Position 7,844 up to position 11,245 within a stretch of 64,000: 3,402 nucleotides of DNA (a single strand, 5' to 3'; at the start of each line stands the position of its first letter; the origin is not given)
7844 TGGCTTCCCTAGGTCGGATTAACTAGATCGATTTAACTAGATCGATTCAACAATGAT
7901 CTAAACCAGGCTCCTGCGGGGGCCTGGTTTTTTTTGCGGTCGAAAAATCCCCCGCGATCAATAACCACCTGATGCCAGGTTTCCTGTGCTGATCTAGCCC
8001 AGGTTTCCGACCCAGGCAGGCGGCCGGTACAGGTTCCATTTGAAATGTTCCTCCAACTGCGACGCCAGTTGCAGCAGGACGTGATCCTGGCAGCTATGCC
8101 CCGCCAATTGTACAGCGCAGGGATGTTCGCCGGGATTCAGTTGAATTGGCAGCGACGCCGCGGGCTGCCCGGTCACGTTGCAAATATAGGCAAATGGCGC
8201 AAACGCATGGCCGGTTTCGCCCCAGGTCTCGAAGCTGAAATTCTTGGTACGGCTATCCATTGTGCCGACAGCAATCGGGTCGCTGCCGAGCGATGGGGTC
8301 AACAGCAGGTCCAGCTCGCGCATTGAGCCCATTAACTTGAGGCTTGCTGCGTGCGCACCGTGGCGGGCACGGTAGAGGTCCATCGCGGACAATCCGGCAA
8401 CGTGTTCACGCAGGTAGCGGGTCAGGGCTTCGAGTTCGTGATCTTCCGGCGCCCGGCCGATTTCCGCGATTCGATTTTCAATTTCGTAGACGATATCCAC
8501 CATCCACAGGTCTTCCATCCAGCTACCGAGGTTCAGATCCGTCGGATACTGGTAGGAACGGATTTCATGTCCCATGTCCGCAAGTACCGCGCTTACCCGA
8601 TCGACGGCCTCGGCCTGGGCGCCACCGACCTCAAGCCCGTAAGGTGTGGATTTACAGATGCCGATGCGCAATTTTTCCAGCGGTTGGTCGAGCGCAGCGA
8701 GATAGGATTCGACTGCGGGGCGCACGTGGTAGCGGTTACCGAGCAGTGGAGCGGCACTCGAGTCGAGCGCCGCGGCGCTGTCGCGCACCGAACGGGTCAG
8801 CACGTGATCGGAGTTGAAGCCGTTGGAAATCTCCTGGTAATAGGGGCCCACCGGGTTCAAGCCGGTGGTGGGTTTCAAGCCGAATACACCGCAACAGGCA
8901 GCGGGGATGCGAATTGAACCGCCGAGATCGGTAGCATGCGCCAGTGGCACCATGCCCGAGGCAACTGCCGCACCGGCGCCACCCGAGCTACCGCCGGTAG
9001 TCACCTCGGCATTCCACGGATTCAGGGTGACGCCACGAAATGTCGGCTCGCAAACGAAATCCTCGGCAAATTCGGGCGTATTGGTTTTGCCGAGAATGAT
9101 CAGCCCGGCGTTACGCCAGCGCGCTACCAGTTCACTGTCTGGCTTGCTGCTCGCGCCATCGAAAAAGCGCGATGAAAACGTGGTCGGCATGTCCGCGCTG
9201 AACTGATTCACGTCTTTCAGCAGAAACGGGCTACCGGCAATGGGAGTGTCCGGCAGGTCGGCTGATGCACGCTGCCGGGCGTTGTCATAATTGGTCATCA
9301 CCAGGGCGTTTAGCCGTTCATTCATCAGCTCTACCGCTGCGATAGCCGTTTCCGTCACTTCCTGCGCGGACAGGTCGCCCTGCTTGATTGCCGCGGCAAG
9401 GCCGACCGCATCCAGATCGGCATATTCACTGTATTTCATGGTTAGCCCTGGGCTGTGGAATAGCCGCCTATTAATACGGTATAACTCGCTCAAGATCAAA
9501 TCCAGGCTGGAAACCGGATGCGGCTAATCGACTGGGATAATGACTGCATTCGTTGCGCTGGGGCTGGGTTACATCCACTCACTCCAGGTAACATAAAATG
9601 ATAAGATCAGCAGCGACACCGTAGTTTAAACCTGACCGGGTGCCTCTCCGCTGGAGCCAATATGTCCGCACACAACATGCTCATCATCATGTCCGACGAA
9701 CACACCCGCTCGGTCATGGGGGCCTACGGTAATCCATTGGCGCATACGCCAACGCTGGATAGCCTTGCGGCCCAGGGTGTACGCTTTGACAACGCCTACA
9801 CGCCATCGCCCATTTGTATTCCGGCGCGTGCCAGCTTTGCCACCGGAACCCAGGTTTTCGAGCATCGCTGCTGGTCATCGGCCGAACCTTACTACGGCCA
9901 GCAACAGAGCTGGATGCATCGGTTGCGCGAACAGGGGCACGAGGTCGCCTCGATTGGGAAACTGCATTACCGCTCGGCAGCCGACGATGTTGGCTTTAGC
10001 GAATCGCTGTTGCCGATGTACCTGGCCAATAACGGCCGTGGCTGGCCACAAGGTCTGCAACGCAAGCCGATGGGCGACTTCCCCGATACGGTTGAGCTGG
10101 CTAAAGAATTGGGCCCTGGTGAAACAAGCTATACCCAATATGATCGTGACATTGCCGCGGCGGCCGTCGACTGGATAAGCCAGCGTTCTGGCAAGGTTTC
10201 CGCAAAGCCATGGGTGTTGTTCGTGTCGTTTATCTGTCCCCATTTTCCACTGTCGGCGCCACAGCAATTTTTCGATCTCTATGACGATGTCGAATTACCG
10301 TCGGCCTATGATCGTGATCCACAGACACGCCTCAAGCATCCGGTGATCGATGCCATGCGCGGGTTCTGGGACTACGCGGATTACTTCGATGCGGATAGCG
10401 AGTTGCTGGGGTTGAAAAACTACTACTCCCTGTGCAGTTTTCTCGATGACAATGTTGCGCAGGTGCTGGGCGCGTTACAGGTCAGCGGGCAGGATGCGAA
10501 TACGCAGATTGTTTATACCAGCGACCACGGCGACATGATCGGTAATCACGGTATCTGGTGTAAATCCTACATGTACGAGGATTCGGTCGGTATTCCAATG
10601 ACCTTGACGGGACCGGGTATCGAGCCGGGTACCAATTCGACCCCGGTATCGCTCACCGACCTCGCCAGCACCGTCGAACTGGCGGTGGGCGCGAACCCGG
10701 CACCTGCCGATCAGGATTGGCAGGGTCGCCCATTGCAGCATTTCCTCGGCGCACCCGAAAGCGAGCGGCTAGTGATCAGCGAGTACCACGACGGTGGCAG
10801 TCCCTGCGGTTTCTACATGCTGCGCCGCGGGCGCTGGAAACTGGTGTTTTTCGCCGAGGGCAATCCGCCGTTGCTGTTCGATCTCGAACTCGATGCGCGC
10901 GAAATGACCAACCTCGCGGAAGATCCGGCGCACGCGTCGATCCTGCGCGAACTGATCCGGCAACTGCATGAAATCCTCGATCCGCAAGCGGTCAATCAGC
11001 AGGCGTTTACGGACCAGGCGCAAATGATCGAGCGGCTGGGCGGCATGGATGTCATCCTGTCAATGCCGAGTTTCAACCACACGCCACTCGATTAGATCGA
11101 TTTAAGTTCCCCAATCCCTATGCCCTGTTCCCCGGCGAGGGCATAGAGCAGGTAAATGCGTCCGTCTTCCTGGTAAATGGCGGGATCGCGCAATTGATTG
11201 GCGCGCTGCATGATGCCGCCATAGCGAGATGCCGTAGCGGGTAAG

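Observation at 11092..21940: Candidate quaternary-amine demethylation operon: BetI-like TetR / TMADH-like flavoprotein / non-Pyl MttB / Dpp-type ABC importer, with no corrinoid partner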

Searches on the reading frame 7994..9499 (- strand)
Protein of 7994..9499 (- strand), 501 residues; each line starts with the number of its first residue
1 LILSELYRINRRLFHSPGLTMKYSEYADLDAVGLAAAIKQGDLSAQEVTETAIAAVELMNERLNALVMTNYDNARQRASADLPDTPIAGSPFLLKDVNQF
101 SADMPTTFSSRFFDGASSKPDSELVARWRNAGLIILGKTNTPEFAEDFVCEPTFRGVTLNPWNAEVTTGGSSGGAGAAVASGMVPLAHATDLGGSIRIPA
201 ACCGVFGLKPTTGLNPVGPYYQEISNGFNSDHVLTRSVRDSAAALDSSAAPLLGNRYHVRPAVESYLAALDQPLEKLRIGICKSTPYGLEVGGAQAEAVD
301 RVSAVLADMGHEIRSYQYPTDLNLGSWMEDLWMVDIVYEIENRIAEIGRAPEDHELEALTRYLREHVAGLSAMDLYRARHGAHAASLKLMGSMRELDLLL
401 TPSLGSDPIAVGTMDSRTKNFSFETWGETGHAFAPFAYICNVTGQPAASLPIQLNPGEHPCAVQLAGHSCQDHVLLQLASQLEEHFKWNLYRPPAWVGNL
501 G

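Call 5: search_protein_families(library=pfam, proteins=[window:7994-9499:-])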
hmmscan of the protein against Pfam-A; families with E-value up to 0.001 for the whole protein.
window:7994-9499:- (501 aa): 1 family
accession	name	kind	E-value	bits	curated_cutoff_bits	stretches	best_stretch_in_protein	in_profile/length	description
PF01425.27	Amidase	-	3.6e-78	264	27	1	47-476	1-445/445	Amidase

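Call 36: search_protein_families(library=ncbifam, proteins=[window:7994-9499:-], max_evalue=0.00001)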
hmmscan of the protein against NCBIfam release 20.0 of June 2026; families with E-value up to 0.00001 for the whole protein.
window:7994-9499:- (501 aa): 26 families (the best 25 are shown)
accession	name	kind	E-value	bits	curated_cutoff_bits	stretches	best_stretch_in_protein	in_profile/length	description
NF005899.0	PRK07869.1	equivalog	2.8e-86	290.2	418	1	27-489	13-465/471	amidase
NF009119.0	PRK12470.1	equivalog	1.3e-71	242.1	498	1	25-494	5-460/462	amidase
NF004815.0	PRK06169.1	equivalog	3.3e-71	240.2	506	1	23-494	4-467/471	amidase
NF005687.0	PRK07487.1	subfamily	4e-64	217.1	428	1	29-485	8-455/468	amidase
NF005099.0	PRK06529.1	equivalog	1.1e-63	215.7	505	1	30-485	5-477/484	amidase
NF004717.0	PRK06061.1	equivalog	4.8e-63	213.5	498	1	34-497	22-478/483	amidase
NF005450.0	PRK07042.1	equivalog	4.5e-57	193.6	458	1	25-485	3-451/464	amidase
NF004816.0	PRK06170.1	equivalog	8.7e-55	186.2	503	1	30-494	13-488/493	amidase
NF005686.0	PRK07486.1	subfamily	3.2e-54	184.4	465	1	22-497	7-484/486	amidase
NF006631.0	PRK09201.1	equivalog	2.1e-47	161.9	461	1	27-305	5-288/466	AtzE family amidohydrolase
TIGR00132.1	gatA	equivalog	2.1e-47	161.9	481.1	1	36-319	3-287/466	Asp-tRNA(Asn)/Glu-tRNA(Gln) amidotransferase subunit GatA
TIGR02715.1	amido_AtzE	subfamily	1.1e-43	149.9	425.75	1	32-484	3-446/452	AtzE family amidohydrolase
NF005688.0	PRK07488.1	equivalog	6.4e-42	144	532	1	24-241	6-227/474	indoleacetamide hydrolase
NF005565.0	PRK07235.1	subfamily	9.5e-41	140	545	1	84-320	85-320/506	amidase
NF005460.0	PRK07056.1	subfamily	1.2e-34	120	447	1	34-486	13-453/457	amidase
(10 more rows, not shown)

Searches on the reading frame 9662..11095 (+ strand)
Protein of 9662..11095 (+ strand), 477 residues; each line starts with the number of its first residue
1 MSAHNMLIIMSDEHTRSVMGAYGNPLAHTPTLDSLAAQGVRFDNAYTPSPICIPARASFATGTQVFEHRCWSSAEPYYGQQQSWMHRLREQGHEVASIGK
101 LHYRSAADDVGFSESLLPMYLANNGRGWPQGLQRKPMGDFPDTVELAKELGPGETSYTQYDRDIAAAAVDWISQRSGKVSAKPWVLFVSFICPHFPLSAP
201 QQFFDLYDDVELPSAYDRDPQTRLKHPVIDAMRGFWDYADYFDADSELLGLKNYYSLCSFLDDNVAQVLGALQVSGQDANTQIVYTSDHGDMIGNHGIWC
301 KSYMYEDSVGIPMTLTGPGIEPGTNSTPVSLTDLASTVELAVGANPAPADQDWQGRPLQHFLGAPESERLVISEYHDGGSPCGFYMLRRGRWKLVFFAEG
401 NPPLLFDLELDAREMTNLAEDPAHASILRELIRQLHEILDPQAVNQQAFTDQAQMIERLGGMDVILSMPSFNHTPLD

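Call 5: search_protein_families(library=pfam, proteins=[window:9662-11095:+])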
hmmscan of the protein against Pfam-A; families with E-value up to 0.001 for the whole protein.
window:9662-11095:+ (477 aa): 3 families
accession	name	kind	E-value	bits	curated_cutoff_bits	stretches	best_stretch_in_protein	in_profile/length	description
PF00884.28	Sulfatase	-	9.1e-37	127.4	25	1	5-338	2-295/301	Sulfatase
PF16347.10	SGSH_C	-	3e-11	44.1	29.3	1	294-438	1-151/154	N-sulphoglucosamine sulphohydrolase, C-terminal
PF01663.27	Phosphodiest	-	0.0001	22.5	23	0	27-68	18-60/342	Type I phosphodiesterase / nucleotide pyrophosphatase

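Call 36: search_protein_families(library=ncbifam, proteins=[window:9662-11095:+], max_evalue=0.00001)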
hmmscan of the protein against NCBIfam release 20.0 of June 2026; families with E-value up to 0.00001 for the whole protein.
window:9662-11095:+ (477 aa): 4 families
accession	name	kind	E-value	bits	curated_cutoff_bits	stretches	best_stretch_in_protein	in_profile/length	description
TIGR03417.1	chol_sulfatase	equivalog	1.8e-77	261.3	433.45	1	4-454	3-455/500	choline-sulfatase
NF010322.0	PRK13759.1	equivalog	1.7e-62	211.5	481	1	5-455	8-470/486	arylsulfatase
NF052527.1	Mn_arylsulf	exception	7.1e-42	143.9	850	2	179-441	195-454/479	manganese-dependent arylsulfatase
NF045661.1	HdlasePehA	equivalog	1.1e-37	129.8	900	3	179-323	197-353/506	phosphoric/sulfuric ester hydrolase PehA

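Call 72: find_encoding_contigs(protein=window:9662-11095:+, flank=10000, max_places=5)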
Protein window:9662-11095:+ (477 aa): no gene with exactly this product is on record in the collection.
